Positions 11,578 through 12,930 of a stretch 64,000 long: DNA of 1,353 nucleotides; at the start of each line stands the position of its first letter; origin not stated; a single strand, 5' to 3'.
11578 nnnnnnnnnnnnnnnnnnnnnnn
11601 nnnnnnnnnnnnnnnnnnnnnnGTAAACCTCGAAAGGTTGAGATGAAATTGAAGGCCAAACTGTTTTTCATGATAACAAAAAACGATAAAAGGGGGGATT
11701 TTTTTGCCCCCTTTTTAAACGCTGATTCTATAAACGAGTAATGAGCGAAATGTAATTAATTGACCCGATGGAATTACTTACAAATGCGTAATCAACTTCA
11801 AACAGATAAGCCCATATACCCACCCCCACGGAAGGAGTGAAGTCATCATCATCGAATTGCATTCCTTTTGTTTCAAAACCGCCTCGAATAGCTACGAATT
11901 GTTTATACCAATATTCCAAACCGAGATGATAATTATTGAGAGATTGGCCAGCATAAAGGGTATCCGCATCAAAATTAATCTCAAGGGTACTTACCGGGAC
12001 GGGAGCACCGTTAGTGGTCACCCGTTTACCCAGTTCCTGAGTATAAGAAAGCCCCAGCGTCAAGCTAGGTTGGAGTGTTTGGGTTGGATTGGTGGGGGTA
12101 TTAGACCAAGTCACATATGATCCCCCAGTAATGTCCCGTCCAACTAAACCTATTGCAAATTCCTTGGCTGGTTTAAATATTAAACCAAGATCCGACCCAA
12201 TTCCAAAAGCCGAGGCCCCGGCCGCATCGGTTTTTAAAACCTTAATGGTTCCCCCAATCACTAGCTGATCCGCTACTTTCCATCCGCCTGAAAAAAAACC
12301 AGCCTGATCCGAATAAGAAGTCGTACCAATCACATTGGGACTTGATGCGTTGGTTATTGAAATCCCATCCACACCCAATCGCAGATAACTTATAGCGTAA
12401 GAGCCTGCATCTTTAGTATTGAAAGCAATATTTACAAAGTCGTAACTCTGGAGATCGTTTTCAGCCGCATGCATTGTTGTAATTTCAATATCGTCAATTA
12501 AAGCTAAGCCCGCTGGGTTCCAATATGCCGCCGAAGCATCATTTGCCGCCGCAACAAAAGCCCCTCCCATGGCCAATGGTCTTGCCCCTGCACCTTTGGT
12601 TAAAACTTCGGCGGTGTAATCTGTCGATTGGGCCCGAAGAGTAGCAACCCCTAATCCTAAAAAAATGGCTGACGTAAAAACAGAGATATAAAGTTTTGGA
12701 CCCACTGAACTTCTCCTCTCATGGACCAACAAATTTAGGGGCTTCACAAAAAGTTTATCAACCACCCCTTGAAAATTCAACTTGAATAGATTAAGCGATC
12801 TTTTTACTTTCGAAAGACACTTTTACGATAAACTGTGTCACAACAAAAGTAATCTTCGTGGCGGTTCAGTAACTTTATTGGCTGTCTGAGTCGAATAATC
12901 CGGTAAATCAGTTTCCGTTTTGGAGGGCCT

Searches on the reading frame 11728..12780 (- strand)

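Call 3: search_protein_families(library=pfam, proteins=[window:11728-12780:-], max_evalue=0.01)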
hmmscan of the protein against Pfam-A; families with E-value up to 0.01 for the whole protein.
window:11728-12780:- (350 aa): 2 families
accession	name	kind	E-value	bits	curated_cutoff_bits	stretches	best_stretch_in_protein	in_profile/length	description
PF03687.19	UPF0164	-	5.5e-05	22.6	21.4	1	58-181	42-162/325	Uncharacterised protein family (UPF0164)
PF03349.22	Toluene_X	-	0.0015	17.6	29.7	1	57-102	16-57/421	Outer membrane protein transport protein (OMPP1/FadL/TodX)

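Call 18: search_protein_families(library=ncbifam, proteins=[window:11728-12780:-], max_evalue=0.01)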
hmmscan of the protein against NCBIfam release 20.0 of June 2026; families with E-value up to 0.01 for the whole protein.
window:11728-12780:- (350 aa): 4 families
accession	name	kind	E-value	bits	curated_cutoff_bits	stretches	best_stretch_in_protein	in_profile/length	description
NF052325.1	PorVQ2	equivalog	2.4e-37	128.7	325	1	38-338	8-337/354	putative type IX sorting system protein PorV2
NF033709.1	PorV_fam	subfamily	1.7e-24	87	90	1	57-346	4-322/326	PorV/PorQ family protein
NF033711.1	T9SS_PorQ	equivalog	3.7e-12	45.9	220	1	37-246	6-211/335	type IX secretion system protein PorQ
NF033710.1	T9SS_OM_PorV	equivalog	6.9e-06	25.5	250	0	284-335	297-347/367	type IX secretion system outer membrane channel protein PorV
